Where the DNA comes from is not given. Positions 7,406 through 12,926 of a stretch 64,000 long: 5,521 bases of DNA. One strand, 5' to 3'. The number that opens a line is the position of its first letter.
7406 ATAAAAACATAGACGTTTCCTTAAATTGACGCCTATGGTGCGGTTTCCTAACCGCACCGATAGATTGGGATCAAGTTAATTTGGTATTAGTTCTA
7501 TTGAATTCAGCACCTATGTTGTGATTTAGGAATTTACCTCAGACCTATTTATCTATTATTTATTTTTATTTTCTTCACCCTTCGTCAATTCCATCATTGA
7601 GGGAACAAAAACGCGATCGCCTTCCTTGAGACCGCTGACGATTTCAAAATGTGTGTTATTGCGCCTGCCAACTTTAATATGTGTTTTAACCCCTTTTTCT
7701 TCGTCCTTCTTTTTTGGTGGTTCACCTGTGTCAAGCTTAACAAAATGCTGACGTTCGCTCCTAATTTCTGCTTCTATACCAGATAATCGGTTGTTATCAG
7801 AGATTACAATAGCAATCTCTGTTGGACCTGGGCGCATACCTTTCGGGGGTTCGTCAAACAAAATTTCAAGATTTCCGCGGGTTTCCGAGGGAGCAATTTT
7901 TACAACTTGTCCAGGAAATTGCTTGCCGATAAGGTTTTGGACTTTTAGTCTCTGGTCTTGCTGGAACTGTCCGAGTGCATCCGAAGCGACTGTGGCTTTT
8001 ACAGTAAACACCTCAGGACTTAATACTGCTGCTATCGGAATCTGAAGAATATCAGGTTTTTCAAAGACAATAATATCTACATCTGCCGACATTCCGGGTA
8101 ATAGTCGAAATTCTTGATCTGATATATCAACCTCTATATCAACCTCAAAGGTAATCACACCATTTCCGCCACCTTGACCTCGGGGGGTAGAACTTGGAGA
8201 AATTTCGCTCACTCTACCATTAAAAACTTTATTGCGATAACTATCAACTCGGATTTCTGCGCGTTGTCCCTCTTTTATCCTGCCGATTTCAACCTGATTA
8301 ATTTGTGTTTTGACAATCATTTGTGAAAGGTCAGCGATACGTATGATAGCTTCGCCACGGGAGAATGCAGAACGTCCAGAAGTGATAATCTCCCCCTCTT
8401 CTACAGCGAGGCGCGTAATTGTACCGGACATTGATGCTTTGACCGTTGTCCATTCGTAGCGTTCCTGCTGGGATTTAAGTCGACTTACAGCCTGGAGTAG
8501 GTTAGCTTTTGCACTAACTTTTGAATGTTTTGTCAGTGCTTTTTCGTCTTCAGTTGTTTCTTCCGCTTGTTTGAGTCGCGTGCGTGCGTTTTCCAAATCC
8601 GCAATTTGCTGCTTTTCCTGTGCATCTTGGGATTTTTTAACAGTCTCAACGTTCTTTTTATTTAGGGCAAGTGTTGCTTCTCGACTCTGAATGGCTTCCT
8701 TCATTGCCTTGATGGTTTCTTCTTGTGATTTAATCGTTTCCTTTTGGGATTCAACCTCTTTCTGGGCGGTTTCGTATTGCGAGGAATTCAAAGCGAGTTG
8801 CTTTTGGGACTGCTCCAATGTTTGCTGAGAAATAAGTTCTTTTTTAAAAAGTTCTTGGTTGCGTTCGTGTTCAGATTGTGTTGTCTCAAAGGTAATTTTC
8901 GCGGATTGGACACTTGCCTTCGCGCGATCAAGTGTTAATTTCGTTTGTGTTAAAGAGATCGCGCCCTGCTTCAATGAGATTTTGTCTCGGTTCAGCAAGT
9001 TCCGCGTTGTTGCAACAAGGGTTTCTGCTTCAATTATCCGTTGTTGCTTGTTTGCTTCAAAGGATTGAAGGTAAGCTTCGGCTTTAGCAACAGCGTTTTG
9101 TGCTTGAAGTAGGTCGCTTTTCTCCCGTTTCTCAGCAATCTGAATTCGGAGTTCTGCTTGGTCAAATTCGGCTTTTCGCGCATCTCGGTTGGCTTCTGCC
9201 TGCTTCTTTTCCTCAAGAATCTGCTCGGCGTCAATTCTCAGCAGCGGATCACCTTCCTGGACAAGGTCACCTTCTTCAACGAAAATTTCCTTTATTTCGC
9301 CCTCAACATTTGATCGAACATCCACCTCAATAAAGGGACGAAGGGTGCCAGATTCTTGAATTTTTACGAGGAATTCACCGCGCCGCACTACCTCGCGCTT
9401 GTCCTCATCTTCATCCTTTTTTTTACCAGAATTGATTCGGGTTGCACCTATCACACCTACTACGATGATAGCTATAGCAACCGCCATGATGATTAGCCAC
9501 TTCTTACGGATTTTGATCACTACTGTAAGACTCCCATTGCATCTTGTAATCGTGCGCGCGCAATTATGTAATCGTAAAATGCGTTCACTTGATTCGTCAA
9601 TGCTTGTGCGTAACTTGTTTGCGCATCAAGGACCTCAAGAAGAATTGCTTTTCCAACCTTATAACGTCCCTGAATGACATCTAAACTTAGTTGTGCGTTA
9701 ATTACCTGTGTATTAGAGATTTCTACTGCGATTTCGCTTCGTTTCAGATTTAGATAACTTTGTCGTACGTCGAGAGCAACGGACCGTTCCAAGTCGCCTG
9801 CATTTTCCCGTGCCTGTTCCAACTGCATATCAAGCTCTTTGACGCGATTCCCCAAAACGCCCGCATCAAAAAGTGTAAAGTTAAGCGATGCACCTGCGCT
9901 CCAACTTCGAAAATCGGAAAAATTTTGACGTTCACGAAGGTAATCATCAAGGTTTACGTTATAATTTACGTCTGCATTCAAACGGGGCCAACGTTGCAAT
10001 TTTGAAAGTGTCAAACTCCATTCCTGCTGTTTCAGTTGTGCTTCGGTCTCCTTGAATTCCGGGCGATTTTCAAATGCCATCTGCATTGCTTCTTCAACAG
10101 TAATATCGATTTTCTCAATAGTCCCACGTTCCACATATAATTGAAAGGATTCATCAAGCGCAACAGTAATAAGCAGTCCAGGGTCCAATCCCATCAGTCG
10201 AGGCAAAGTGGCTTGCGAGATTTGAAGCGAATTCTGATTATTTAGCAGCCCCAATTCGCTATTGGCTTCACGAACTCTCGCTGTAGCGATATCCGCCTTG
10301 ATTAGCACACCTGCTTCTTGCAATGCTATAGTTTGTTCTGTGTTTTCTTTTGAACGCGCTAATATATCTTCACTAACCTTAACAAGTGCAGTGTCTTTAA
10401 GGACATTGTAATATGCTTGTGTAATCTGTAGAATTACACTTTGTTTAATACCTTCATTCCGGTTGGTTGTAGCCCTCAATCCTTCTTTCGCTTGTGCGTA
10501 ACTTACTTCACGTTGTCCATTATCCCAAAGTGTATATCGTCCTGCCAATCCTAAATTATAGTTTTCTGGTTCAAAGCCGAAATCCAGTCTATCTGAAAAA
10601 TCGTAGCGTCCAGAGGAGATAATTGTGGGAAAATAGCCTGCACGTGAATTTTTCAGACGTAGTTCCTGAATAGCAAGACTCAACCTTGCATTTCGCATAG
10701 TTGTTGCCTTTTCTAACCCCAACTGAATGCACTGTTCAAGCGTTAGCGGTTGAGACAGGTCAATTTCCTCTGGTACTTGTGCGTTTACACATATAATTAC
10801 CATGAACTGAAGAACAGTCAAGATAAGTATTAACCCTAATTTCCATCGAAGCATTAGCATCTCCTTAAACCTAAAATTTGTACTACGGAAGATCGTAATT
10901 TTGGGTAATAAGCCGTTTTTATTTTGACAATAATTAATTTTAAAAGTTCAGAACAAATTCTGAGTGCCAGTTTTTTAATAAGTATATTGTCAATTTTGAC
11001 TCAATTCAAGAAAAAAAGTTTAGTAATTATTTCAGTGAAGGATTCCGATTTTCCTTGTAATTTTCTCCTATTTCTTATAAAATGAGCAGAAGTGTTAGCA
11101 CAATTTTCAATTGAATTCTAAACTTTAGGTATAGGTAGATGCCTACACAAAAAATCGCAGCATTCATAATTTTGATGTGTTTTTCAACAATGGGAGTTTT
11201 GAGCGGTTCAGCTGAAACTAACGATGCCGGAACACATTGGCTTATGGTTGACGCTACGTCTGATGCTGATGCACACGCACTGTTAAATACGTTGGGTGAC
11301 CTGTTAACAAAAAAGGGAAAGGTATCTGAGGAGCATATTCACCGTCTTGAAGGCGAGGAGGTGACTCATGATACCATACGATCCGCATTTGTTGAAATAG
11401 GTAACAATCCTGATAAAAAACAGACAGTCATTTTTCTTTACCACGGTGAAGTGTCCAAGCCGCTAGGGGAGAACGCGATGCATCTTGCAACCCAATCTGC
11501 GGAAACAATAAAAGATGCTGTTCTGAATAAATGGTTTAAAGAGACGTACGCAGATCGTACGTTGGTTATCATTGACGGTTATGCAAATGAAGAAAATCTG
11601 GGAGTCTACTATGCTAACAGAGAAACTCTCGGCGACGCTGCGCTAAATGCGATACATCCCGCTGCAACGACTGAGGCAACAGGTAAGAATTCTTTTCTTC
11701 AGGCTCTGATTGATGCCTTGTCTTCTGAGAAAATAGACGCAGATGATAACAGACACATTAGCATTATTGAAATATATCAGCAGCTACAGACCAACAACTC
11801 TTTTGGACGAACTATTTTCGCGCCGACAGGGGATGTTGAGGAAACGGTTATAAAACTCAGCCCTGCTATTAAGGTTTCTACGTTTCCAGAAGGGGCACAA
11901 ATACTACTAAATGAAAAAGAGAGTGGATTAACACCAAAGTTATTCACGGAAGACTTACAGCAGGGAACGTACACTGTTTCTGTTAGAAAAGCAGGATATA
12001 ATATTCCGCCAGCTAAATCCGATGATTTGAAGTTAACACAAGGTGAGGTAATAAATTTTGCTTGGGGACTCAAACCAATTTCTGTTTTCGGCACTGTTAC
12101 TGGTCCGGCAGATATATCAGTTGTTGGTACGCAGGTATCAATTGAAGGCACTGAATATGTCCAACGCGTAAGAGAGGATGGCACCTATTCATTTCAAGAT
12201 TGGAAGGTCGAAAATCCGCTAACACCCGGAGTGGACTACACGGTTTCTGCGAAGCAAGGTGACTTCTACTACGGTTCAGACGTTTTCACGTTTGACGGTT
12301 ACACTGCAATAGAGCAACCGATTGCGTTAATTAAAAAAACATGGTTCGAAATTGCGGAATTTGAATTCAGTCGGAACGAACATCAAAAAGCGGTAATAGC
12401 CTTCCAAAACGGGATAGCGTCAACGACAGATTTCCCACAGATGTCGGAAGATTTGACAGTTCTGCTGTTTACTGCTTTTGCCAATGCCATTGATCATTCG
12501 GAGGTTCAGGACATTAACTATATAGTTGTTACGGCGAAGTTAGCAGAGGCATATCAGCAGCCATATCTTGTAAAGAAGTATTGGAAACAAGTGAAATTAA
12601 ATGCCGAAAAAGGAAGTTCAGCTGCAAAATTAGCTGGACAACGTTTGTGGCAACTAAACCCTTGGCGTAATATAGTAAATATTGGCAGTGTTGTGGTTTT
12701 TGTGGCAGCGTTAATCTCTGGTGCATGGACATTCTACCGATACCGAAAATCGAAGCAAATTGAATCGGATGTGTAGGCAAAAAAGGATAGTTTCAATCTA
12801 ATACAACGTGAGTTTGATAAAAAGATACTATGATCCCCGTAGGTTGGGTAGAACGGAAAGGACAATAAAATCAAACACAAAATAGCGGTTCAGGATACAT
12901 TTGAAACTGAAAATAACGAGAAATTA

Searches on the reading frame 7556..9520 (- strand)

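Call 17: search_protein_families(library=pfam, proteins=[window:7556-9520:-], max_evalue=0.001)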
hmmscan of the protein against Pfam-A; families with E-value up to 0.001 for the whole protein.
window:7556-9520:- (654 aa): 4 families
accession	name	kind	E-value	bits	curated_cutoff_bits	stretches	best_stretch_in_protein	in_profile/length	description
PF13437.12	HlyD_3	-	2.3e-22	80.2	22.2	1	359-476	1-106/106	HlyD family secretion protein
PF16576.10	HlyD_D23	-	1e-14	54.8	30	1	291-447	39-191/214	Barrel-sandwich domain of CusB or HlyD membrane-fusion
PF13533.13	Biotin_lipoyl_2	-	4.2e-11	42.8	29.8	1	68-97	3-32/32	Biotin-lipoyl like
PF00364.28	Biotin_lipoyl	-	2.5e-08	34.1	22.1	1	65-96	42-73/73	Biotin-requiring enzyme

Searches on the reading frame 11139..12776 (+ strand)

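Call 3: search_protein_families(library=pfam, proteins=[window:11139-12776:+], max_evalue=0.1)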
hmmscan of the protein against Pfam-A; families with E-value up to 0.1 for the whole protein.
window:11139-12776:+ (545 aa): 4 families
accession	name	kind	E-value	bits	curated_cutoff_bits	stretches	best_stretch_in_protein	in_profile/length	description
PF08308.17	PEGA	-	2.6e-07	30.9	20.8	1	243-288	3-47/71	PEGA domain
PF13620.12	CarboxypepD_reg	-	0.00014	22.6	32.3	0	315-355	1-45/82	Carboxypeptidase regulatory-like domain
PF18200.7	Big_11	-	0.023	15.1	25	1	330-367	33-70/87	Bacterial Ig-like domain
PF09430.16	EMC7_beta-sandw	-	0.061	14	26.6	0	328-358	7-39/122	ER membrane protein complex subunit 7, beta-sandwich domain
